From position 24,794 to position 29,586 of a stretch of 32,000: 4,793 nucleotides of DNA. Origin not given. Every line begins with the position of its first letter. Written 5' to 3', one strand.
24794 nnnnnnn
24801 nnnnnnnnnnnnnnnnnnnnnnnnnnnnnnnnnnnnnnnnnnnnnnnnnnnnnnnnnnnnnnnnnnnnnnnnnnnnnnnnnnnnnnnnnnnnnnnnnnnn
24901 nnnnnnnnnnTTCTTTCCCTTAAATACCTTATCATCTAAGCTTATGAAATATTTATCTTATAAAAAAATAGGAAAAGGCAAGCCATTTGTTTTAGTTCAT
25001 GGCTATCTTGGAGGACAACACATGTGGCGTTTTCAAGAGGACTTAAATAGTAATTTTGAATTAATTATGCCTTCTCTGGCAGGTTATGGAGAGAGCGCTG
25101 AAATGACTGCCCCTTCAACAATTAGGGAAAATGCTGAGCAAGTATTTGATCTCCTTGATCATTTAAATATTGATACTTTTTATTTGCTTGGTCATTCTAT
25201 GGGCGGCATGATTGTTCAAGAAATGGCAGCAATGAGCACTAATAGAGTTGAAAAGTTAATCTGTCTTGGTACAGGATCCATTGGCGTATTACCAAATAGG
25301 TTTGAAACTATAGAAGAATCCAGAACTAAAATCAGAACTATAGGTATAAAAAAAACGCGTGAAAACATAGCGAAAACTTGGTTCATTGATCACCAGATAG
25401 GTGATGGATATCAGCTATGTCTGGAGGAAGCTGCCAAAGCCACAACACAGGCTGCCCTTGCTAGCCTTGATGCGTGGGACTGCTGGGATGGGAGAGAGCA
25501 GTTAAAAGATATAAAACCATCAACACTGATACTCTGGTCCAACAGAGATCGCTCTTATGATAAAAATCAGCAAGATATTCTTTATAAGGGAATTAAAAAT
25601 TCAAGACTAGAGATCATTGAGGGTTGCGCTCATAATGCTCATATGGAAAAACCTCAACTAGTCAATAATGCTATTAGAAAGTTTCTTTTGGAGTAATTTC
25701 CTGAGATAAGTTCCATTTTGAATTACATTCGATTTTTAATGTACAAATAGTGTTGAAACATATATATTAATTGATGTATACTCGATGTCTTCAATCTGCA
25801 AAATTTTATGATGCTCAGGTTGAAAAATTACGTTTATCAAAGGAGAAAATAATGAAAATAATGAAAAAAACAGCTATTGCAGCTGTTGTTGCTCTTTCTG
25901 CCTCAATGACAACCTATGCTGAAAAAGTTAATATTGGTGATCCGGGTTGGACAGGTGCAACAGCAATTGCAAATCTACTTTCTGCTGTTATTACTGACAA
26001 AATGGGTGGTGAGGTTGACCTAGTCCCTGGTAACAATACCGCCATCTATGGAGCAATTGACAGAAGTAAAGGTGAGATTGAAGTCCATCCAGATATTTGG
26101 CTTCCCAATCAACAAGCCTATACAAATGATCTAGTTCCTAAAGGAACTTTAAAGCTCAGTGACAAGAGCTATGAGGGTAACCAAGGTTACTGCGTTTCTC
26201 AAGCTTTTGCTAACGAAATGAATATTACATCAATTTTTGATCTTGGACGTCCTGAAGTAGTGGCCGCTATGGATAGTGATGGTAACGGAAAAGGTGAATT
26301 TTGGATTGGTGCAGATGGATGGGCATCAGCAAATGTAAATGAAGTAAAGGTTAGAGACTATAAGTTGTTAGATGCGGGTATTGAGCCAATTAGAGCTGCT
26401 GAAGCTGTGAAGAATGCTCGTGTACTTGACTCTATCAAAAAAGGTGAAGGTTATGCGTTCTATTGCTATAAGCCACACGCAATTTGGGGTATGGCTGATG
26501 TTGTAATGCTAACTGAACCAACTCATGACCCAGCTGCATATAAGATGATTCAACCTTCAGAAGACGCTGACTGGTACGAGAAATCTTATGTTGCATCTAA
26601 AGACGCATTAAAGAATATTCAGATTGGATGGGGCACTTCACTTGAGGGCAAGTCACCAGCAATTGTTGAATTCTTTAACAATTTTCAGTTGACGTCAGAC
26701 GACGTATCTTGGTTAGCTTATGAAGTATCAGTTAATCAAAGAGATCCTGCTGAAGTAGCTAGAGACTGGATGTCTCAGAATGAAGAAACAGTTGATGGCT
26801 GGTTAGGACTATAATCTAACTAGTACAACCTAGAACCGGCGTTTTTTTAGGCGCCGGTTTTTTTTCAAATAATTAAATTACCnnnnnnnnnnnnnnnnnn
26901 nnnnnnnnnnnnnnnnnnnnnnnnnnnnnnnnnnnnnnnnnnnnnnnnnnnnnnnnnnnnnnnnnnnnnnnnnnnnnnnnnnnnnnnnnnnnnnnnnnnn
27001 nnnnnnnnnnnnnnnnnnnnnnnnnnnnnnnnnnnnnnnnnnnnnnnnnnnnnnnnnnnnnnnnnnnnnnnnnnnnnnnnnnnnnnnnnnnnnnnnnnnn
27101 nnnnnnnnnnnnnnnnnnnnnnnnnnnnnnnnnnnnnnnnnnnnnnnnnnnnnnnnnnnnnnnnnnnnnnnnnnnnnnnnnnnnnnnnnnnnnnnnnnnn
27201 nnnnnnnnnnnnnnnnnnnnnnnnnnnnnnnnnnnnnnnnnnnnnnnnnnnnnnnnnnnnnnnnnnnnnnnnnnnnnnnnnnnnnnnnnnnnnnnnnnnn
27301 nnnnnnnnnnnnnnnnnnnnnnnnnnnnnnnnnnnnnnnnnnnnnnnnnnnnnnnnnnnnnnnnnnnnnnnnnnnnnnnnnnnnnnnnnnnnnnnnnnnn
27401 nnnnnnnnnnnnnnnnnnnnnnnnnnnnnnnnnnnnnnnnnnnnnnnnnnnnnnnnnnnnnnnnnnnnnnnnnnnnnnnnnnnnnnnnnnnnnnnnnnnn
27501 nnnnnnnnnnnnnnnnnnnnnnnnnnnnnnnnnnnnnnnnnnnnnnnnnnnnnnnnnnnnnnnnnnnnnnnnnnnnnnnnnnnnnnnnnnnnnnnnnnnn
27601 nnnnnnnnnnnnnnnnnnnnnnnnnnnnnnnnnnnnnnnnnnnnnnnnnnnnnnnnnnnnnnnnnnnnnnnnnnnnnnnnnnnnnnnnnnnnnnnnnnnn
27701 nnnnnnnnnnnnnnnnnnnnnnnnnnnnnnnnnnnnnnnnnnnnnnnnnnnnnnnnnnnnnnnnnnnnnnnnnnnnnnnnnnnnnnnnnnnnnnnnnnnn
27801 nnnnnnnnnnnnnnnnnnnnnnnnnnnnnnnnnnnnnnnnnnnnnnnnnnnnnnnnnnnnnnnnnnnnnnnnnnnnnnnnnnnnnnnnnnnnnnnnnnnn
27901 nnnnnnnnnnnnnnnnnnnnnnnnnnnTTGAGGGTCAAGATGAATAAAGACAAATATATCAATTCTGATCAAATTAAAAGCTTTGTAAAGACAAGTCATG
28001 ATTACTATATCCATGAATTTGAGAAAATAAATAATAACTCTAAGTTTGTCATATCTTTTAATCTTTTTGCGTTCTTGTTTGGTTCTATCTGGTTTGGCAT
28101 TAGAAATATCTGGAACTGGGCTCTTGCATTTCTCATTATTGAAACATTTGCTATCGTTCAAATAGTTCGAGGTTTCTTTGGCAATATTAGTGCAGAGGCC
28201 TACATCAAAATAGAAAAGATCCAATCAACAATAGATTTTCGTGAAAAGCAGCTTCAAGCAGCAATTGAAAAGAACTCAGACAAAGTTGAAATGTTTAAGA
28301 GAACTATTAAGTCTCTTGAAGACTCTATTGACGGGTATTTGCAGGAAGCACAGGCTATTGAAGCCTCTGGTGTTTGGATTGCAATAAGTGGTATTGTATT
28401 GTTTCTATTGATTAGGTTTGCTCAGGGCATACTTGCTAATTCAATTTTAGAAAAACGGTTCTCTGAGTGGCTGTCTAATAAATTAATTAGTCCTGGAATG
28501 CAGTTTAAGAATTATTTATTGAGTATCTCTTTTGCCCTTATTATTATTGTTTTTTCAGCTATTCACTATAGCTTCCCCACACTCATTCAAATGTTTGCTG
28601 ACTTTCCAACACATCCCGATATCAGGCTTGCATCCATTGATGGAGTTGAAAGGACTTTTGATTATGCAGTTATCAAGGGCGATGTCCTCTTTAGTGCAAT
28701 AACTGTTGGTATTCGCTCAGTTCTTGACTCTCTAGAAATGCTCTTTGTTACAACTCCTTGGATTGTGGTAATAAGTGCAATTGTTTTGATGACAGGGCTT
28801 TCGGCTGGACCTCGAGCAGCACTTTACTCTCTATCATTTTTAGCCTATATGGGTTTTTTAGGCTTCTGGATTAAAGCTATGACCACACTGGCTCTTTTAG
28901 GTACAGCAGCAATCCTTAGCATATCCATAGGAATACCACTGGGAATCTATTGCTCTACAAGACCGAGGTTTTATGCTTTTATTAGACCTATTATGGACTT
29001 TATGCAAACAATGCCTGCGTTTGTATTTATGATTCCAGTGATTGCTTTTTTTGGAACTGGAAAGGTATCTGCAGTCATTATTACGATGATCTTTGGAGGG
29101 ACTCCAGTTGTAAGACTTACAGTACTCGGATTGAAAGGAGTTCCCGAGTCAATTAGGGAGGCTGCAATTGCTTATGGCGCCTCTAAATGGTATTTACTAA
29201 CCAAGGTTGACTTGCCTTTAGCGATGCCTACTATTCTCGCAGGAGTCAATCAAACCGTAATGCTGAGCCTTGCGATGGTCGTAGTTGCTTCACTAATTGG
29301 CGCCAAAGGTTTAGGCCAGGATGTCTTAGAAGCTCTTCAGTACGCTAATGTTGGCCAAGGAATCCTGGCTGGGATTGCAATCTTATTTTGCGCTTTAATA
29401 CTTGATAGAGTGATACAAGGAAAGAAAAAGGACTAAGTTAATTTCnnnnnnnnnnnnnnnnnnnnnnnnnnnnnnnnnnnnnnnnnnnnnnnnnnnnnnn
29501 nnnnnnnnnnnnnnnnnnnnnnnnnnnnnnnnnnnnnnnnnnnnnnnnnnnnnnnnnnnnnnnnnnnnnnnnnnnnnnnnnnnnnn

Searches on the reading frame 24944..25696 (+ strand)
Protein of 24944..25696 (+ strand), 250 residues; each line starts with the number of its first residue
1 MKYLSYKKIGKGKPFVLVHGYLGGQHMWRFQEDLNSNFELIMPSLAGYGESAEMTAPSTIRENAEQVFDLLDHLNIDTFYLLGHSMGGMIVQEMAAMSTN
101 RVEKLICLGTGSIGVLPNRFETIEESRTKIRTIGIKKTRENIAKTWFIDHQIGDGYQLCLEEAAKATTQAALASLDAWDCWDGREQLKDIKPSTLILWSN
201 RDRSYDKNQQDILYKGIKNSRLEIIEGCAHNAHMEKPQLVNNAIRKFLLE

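Call 12: search_protein_families(library=ncbifam, proteins=[window:24944-25696:+], max_evalue=0.00001)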
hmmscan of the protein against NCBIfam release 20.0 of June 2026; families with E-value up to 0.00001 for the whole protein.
window:24944-25696:+ (250 aa): 28 families (the best 25 are shown)
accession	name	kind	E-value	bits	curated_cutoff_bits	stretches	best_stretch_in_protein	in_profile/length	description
NF051488.1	bifunc_PcaDC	exception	5.4e-31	108.1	390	1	13-248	12-250/375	bifunctional 3-oxoadipate enol-lactonase/4-carboxymuconolactone decarboxylase PcaDC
TIGR02427.1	protocat_pcaD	equivalog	2.7e-28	99.1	255.85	1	10-248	10-250/251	3-oxoadipate enol-lactonase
NF011457.0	PRK14875.1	equivalog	8.8e-26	90.7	307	1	4-114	122-235/372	acetoin dehydrogenase dihydrolipoyllysine-residue acetyltransferase subunit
NF050089.1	i_nPHAscl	equivalog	2.5e-24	85.8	300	1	4-117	9-124/288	intracellular short-chain-length polyhydroxyalkanoate depolymerase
TIGR03695.1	menH_SHCHC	equivalog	5e-23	81.8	208.55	1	13-114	3-107/252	2-succinyl-6-hydroxy-2,4-cyclohexadiene-1-carboxylate synthase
NF051487.1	bifunc_PcaCD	exception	2.3e-21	76.4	430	1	12-248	172-411/413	bifunctional 4-carboxymuconolactone decarboxylase/3-oxoadipate enol-lactonase PcaCD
NF007954.0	PRK10673.1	equivalog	1.1e-19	70.7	399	1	11-248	15-252/255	esterase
TIGR01738.1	bioH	equivalog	9.3e-18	64.7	206.95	1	11-109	2-97/245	pimeloyl-ACP methyl ester esterase BioH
TIGR03611.1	RutD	equivalog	3.8e-17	62.5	238.5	1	6-108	6-111/258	pyrimidine utilization protein D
NF045632.1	hydroxlase_HsaD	equivalog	5e-16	58.5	400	1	7-249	27-289/290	4,5:9,10-diseco-3-hydroxy-5,9,17-trioxoandrosta-1(10),2-diene-4-oate hydrolase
TIGR01250.1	pro_imino_pep_2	subfamily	1.2e-15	57.9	167.65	2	181-248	221-287/288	proline iminopeptidase-family hydrolase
NF008340.0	PRK11126.1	equivalog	9.9e-15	54.4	261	1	14-114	16-115/255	2-succinyl-6-hydroxy-2,4-cyclohexadiene-1-carboxylate synthase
TIGR03343.1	biphenyl_bphD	equivalog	3.3e-14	52.7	462.15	1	4-248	22-280/282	2-hydroxy-6-oxo-6-phenylhexa-2,4-dienoate hydrolase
NF041759.1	mac_hydro_EstT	equivalog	7.4e-13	48.3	450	0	56-115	72-131/278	macrolide hydrolase EstT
NF002938.0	PRK03592.1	equivalog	2.9e-12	46.5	241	1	3-111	21-130/298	haloalkane dehalogenase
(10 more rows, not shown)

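Call 102: find_related_loci(query=window:24944-25696:+, collection=genome_contigs, flank=10000)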
Query window:24944-25696:+ (250 aa) in genome_contigs; peptide patterns used: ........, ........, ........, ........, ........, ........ (x = any residue, [..] = any of these).
600 stretches matched a pattern (row limit reached: there are more); 554 encode a relative of the query (tblastn E <= 1e-3); the best 80 are kept; 80 distinct loci.
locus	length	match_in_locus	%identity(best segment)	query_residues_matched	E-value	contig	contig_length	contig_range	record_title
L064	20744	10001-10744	82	1-248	2e-142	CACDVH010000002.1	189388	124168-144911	uncultured gamma proteobacterium genome assembly, contig: AG-390-E17_NODE_2, whole genome shotgun sequence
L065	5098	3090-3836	80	1-249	2e-141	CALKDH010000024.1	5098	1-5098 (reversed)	MAG: uncultured PS1 clade bacterium isolate S3_Bin_Bin_39_sub_1 genome assembly, contig: c_000001458259, whole genome sh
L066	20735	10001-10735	81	1-245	2e-138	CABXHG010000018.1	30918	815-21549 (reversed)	MAG: uncultured gamma proteobacterium genome assembly, contig: AG-319-B05_NODE_18, whole genome shotgun sequence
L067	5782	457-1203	76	1-249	9e-129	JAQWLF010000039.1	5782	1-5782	MAG: Candidatus Thioglobus sp. isolate cluster2_bin.119 k141_650987, whole genome shotgun sequence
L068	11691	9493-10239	73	1-249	6e-127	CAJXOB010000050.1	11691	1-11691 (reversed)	MAG TPA_asm: uncultured Gammaproteobacteria bacterium isolate ERR1855259_bin.3_MetaBAT_v2.12.1_MAG genome assembly, cont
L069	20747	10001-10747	74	1-249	6e-127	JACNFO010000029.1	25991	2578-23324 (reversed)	MAG: Candidatus Pseudothioglobus aerophilus NIOZ-UU_NODE_2172_length_25991_cov_28.4768, whole genome shotgun sequence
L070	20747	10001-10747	73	1-249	1e-126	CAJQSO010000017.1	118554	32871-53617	MAG: uncultured SUP05 cluster bacterium isolate RIS_SAG_37 genome assembly, contig: c_000000002934, whole genome shotgun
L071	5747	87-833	73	1-249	1e-126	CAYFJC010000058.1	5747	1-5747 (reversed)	MAG TPA_asm: uncultured Gammaproteobacteria bacterium isolate ERP001736_co4_156 genome assembly, contig: NODE_11027_leng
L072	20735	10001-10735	72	4-248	5e-123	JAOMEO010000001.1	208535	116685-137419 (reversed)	Candidatus Thioglobus sp. isolate AH-558-A21 AH-558-A21_NODE_1, whole genome shotgun sequence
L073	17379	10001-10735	68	4-248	8e-116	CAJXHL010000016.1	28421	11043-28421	MAG TPA_asm: uncultured Gammaproteobacteria bacterium isolate SRR5494785_bin.80_MetaBAT_v2.12.1_MAG genome assembly, con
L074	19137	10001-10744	67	1-248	4e-114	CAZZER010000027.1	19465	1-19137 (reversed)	MAG TPA_asm: uncultured Candidatus Thioglobus sp. isolate SRP077602_co4_139 genome assembly, contig: NODE_4734_length_19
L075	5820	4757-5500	65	1-248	9e-108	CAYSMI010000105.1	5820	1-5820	MAG TPA_asm: uncultured Acidiferrobacter sp. isolate SRP077602_co4_611 genome assembly, contig: NODE_27699_length_5820_c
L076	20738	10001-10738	61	4-249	3e-102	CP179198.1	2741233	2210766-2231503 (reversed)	Arenicellales bacterium nBUS_45 chromosome, complete genome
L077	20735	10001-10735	61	4-248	2e-101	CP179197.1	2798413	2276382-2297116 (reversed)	Arenicellales bacterium nBUS_48 chromosome, complete genome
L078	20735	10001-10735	61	4-248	2e-101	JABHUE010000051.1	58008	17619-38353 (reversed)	MAG: Proteobacteria bacterium isolate SI039_bin78 k141_692960, whole genome shotgun sequence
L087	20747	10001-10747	75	1-249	2e-127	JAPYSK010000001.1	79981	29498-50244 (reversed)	MAG: Candidatus Thioglobus sp. isolate PW4.metabat2.32 PW4_338_length_79981_cov_61.204827, whole genome shotgun sequence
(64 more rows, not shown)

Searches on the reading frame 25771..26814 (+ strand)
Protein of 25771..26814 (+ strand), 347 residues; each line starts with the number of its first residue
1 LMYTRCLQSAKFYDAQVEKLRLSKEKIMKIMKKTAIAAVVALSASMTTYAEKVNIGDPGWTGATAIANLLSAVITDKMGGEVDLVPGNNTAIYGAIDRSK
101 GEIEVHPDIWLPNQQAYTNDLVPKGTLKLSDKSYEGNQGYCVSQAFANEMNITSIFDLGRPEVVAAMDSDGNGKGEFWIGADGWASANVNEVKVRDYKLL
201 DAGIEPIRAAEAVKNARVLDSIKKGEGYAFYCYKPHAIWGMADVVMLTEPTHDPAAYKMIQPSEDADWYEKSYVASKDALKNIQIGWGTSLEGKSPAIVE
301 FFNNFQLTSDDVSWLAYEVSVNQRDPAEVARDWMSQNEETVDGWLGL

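Call 12: search_protein_families(library=ncbifam, proteins=[window:25771-26814:+], max_evalue=0.00001)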
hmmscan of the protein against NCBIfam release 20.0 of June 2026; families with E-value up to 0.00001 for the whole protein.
window:25771-26814:+ (347 aa): 2 families
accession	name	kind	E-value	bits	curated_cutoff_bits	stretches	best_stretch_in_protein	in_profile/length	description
NF008334.0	PRK11119.1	equivalog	8.8e-22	77.6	215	1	27-345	5-323/331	glycine betaine/L-proline ABC transporter substrate-binding protein ProX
TIGR03414.1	ABC_choline_bnd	subfamily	1.7e-09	37.4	379.05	0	50-243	8-190/291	choline ABC transporter substrate-binding protein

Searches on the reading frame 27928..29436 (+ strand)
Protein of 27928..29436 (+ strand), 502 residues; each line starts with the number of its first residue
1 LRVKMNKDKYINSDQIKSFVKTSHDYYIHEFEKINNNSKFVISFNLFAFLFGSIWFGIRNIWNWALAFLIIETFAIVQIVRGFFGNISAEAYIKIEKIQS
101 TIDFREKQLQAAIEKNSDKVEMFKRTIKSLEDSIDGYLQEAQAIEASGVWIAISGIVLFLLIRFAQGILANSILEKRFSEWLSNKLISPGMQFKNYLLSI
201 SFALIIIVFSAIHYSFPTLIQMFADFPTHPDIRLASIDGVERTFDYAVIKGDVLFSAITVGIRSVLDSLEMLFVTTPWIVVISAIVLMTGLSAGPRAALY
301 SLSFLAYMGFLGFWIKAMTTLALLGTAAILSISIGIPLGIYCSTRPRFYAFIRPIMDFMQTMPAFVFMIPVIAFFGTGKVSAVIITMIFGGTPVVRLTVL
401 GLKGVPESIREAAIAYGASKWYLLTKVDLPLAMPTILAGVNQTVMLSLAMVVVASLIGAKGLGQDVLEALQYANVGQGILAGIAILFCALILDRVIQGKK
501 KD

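Call 12: search_protein_families(library=ncbifam, proteins=[window:27928-29436:+], max_evalue=0.00001)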
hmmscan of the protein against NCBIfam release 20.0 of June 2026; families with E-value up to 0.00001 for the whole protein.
window:27928-29436:+ (502 aa): 12 families
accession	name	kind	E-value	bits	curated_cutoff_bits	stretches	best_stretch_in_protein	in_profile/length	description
TIGR03416.1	ABC_choXWV_perm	equivalog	2.3e-71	240.4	363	1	239-495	9-266/267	choline ABC transporter permease subunit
NF008196.0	PRK10952.1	equivalog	5.9e-62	209.5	439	1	240-500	69-329/356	glycine betaine/L-proline ABC transporter permease ProW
TIGR01183.1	ntrB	equivalog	3.3e-12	46.5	209.05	1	315-496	17-199/202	nitrate ABC transporter permease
NF040733.1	ABC_perm_U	equivalog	3.8e-12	46.2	295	1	320-496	61-238/251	ABC transporter permease subunit SaoP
NF007545.0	PRK10160.1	equivalog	1.4e-11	44.4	342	1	278-487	38-250/275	taurine ABC transporter permease TauC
TIGR00974.1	3a0107s02c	equivalog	1e-10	41.2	193.45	1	310-440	49-190/272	phosphate ABC transporter permease PstA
TIGR01097.1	PhnE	equivalog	8.5e-10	38.5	216.7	1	313-495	57-243/252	phosphonate ABC transporter, permease protein PhnE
TIGR03226.1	PhnU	equivalog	2e-07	30.8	283.45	1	362-463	163-263/311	2-aminoethylphosphonate ABC transporter permease subunit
NF007047.0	PRK09500.1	equivalog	2.6e-07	30.5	326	1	351-491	95-238/257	spermidine/putrescine ABC transporter permease PotC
NF045474.1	Opp2C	equivalog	3.7e-06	26.7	300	1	317-456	39-178/236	nickel transporter permease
NF011624.0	PRK15050.1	equivalog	5.5e-06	25.7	247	1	380-462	161-244/297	2-aminoethylphosphonate ABC transporter permease subunit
NF008430.0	PRK11268.1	equivalog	8.9e-06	24.9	439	0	319-443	85-217/295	phosphate ABC transporter permease PstA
